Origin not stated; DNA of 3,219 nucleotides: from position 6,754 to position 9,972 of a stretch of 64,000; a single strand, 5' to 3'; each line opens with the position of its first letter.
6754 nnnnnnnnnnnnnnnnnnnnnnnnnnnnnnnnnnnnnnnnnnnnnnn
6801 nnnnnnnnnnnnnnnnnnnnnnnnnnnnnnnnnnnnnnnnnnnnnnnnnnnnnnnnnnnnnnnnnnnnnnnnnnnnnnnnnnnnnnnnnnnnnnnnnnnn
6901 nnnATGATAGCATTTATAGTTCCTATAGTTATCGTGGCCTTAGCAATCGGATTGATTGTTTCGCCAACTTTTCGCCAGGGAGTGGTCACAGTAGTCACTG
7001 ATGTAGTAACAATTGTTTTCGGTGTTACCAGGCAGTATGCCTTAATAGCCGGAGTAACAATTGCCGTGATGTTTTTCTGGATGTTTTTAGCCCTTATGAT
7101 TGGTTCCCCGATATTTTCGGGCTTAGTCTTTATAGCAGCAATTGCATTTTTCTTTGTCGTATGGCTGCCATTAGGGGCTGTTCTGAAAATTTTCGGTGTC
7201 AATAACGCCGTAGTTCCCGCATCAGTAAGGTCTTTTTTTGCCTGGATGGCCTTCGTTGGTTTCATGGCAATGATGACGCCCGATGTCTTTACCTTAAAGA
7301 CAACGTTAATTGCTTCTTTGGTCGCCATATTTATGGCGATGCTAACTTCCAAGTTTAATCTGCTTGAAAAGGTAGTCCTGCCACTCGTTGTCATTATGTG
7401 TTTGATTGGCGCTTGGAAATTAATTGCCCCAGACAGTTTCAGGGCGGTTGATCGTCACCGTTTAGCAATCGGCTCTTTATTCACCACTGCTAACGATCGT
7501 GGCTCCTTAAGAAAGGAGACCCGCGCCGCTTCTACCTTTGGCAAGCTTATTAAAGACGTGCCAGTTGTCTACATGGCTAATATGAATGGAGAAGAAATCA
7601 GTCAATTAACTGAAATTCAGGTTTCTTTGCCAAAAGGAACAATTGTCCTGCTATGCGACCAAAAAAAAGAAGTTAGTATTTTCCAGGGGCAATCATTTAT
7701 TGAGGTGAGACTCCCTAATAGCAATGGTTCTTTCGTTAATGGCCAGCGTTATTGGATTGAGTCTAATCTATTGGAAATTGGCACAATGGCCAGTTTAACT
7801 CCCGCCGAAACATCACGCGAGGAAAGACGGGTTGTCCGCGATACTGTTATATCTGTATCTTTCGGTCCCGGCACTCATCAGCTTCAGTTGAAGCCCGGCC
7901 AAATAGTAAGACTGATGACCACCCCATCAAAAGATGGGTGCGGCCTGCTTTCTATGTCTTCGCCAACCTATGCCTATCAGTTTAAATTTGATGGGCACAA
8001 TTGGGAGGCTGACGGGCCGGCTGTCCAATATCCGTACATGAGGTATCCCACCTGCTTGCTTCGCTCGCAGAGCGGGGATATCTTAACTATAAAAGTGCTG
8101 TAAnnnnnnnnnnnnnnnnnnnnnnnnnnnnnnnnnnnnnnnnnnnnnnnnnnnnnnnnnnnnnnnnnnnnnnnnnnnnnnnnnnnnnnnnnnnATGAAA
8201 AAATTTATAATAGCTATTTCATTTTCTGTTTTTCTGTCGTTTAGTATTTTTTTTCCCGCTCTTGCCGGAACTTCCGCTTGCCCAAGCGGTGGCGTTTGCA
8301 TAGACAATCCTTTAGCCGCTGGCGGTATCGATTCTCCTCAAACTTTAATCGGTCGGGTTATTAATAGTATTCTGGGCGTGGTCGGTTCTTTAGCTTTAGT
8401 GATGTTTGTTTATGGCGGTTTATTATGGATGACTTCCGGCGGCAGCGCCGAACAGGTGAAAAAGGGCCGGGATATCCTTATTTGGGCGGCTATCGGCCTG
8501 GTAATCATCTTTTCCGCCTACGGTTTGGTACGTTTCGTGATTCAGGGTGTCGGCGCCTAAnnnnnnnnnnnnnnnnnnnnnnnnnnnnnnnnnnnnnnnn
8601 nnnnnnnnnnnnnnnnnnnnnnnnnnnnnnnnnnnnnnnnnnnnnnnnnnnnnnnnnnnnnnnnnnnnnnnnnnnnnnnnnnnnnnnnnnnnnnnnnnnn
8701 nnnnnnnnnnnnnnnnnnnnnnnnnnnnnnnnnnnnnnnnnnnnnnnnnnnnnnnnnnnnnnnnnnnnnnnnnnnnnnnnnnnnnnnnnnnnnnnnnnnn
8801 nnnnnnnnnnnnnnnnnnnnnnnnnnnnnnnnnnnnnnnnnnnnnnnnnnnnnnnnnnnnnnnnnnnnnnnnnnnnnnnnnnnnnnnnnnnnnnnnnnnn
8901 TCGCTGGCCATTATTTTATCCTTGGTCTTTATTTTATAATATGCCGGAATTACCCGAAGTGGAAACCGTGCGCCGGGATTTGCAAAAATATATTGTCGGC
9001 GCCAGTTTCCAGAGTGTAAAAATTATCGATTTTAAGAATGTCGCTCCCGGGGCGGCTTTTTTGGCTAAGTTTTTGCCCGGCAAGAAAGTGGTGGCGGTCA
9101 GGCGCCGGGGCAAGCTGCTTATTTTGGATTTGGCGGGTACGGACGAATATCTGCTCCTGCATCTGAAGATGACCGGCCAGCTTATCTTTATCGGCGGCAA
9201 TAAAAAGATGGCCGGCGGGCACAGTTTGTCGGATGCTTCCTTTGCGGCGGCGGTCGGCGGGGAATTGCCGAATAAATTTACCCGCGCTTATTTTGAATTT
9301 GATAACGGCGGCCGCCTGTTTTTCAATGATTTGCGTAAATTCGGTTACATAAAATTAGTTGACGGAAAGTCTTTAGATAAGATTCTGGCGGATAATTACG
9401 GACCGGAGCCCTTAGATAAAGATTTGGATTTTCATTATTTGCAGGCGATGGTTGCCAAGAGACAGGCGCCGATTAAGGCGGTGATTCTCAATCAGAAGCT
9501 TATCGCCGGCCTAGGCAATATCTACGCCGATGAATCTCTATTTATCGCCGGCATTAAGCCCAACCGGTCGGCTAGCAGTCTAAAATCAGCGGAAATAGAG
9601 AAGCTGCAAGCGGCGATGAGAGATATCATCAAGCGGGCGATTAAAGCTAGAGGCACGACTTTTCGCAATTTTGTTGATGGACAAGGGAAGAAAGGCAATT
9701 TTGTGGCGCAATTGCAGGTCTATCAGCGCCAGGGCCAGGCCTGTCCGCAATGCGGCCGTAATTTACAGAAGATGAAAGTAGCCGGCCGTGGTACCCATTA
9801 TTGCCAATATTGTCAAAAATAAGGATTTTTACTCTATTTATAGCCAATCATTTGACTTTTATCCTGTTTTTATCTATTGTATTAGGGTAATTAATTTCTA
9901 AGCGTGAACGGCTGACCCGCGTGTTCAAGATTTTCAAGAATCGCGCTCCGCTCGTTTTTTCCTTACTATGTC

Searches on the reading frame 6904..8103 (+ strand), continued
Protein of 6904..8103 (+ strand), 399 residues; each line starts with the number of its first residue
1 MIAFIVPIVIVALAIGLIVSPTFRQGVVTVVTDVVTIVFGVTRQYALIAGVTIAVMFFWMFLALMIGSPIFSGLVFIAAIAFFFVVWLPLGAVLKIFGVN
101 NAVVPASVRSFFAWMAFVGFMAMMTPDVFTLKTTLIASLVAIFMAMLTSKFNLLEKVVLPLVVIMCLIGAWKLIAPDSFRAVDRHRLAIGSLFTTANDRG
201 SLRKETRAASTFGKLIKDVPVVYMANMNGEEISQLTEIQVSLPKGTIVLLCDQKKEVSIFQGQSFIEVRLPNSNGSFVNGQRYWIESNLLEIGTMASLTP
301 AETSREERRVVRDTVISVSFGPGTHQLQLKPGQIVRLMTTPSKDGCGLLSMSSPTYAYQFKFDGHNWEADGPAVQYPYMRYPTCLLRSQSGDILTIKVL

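Call 58: search_protein_families(library=ncbifam, proteins=[window:6904-8103:+], max_evalue=1)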
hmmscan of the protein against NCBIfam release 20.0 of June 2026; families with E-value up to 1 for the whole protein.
window:6904-8103:+ (399 aa): 0 families

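Call 60: search_solved_structures(query=A4, max_evalue=10)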
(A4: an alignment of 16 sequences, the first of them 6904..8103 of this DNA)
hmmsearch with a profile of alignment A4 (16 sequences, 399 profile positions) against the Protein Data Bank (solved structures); distinct sequences matched with E-value up to 10: 14.
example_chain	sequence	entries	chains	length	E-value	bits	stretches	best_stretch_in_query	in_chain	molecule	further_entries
1ev1_3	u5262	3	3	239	0.34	13.3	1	284-376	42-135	ECHOVIRUS 1 | VP3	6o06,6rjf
6f62_A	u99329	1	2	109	0.81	12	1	282-343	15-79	Synaptonemal complex protein 1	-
9vvo_A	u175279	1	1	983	1.8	10.9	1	33-91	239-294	Sodium/potassium-transporting ATPase subunit alpha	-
7efl_A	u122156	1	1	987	1.8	10.9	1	33-91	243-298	Sodium/potassium-transporting ATPase subunit alpha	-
6jxh_A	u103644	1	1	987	1.8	10.9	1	33-91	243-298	Potassium-transporting ATPase alpha chain 1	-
6jxi_A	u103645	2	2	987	1.8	10.9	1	33-91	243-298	Potassium-transporting ATPase alpha chain 1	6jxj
6jxk_A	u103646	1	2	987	1.8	10.9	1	33-91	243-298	Potassium-transporting ATPase alpha chain 1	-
6f5x_A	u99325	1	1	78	1.8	10.8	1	282-333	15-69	Synaptonemal complex protein 1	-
8wa5_A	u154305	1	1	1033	1.9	10.8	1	33-91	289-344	Sodium/potassium-transporting ATPase subunit alpha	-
2xzb_A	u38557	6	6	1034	1.9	10.8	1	33-91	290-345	POTASSIUM-TRANSPORTING ATPASE ALPHA CHAIN 1 | Potassium-transporting ATPase alpha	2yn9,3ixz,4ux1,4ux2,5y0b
8ijv_A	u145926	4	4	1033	1.9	10.8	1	33-91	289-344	Sodium/potassium-transporting ATPase subunit alpha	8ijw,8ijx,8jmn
5ylu_A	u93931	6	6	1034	1.9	10.8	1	33-91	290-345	Potassium-transporting ATPase alpha chain 1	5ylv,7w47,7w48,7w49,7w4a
4bih_A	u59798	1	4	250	1.9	10.8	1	322-388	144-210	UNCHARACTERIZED LIPOPROTEIN SAOUHSC_00053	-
7efm_A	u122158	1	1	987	3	10.2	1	33-82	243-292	Sodium/potassium-transporting ATPase subunit alpha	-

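Call 81: search_dna_similar(query=window:6904-8103:+, collection=phages, mode=protein, max_evalue=0.01, max_rows=5)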
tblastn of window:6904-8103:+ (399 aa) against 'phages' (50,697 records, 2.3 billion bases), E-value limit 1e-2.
No match.

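Call 83: search_dna_similar(query=window:6904-8103:+, collection=plasmids, mode=protein, max_evalue=0.01, max_rows=5)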
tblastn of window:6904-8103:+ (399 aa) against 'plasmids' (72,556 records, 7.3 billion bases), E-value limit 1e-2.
No match.

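Call 85: find_related_loci(query=A1, collection=viral_contigs, flank=5000)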
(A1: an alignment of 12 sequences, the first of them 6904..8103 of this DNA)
Query A1 (399 aa) in viral_contigs; peptide patterns used: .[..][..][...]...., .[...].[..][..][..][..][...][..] (x = any residue, [..] = any of these).
60 stretches matched a pattern, but none encodes a relative of the query by tblastn (E <= 1e-3).

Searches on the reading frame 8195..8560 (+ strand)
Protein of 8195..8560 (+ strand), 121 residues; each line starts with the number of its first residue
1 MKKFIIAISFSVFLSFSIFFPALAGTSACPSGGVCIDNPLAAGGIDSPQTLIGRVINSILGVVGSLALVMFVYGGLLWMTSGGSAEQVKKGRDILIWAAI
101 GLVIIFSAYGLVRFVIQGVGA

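Call 7: search_protein_families(library=phrogs, proteins=[window:8195-8560:+], max_evalue=1)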
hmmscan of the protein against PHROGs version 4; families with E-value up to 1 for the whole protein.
window:8195-8560:+ (121 aa): 1 family
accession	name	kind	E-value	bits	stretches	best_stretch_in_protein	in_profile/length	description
phrog_5422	-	unknown function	0.35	12.3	1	52-116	76-142/148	-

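Call 8: search_protein_families(library=pfam, proteins=[window:8195-8560:+], max_evalue=1)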
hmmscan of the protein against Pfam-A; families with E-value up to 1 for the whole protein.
window:8195-8560:+ (121 aa): 5 families
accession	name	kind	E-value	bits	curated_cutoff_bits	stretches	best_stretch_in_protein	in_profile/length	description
PF18895.5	T4SS_pilin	-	2.1e-14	53.8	26.6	1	46-115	3-71/71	Type IV secretion system pilin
PF04956.18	TrbC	-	7.5e-06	26.5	27.9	1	3-114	9-97/98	TrbC/VIRB2 pilin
PF01578.25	Cytochrom_C_asm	-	0.027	14.6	29.9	1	68-119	163-211/212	Cytochrome C assembly protein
PF13105.11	DUF3959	-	0.03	14.1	25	1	56-106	6-57/238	Protein of unknown function (DUF3959)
PF04746.17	DUF575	-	0.034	14.9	25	1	48-91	5-48/101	Protein of unknown function (DUF575)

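Call 57: search_protein_families(library=padloc, proteins=[window:8195-8560:+], max_evalue=1)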
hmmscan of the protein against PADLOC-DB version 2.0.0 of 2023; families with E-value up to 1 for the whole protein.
window:8195-8560:+ (121 aa): 0 families

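Call 58: search_protein_families(library=ncbifam, proteins=[window:8195-8560:+], max_evalue=1)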
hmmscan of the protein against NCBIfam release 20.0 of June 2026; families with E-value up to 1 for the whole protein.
window:8195-8560:+ (121 aa): 1 family
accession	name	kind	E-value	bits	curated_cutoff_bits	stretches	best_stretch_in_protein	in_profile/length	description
NF045849.1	ICE_MMCAP2_0565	equivalog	4.2e-07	29.6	40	1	49-117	10-78/80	Mbov_0395 family pilin-like conjugal transfer protein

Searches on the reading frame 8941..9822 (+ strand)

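Call 8: search_protein_families(library=pfam, proteins=[window:8941-9822:+], max_evalue=1)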
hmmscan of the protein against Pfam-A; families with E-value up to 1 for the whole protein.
window:8941-9822:+ (293 aa): 8 families
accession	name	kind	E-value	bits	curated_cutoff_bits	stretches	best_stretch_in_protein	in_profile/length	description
PF01149.29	Fapy_DNA_glyco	-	5e-29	101.7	25.5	1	1-137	1-117/117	Formamidopyrimidine-DNA glycosylase N-terminal domain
PF06831.19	H2TH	-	1e-26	93.2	34.7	1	154-242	2-90/93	Formamidopyrimidine-DNA glycosylase H2TH domain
PF06827.20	zf-FPG_IleRS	-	7.5e-07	29.3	21.3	1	265-293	1-29/30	Zinc finger found in FPG and IleRS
PF05833.16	NFACT_N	-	0.0024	17.1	31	1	166-255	178-264/456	NFACT N-terminal and middle domains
PF07191.17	Zn_ribbon_6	-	0.0081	16.6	25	1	265-292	29-56/67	Double zinc ribbon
PF13453.11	Zn_ribbon_TFIIB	-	0.015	15.1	22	1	268-291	2-25/41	Transcription factor zinc-finger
PF18048.7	TRAF6_Z2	-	0.12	12.8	27.4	1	268-278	6-16/27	TNF receptor-associated factor 6 zinc finger 2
PF12760.12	Zn_ribbon_IS1595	-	0.12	12.7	25.4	1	264-293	17-45/46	Transposase zinc-ribbon domain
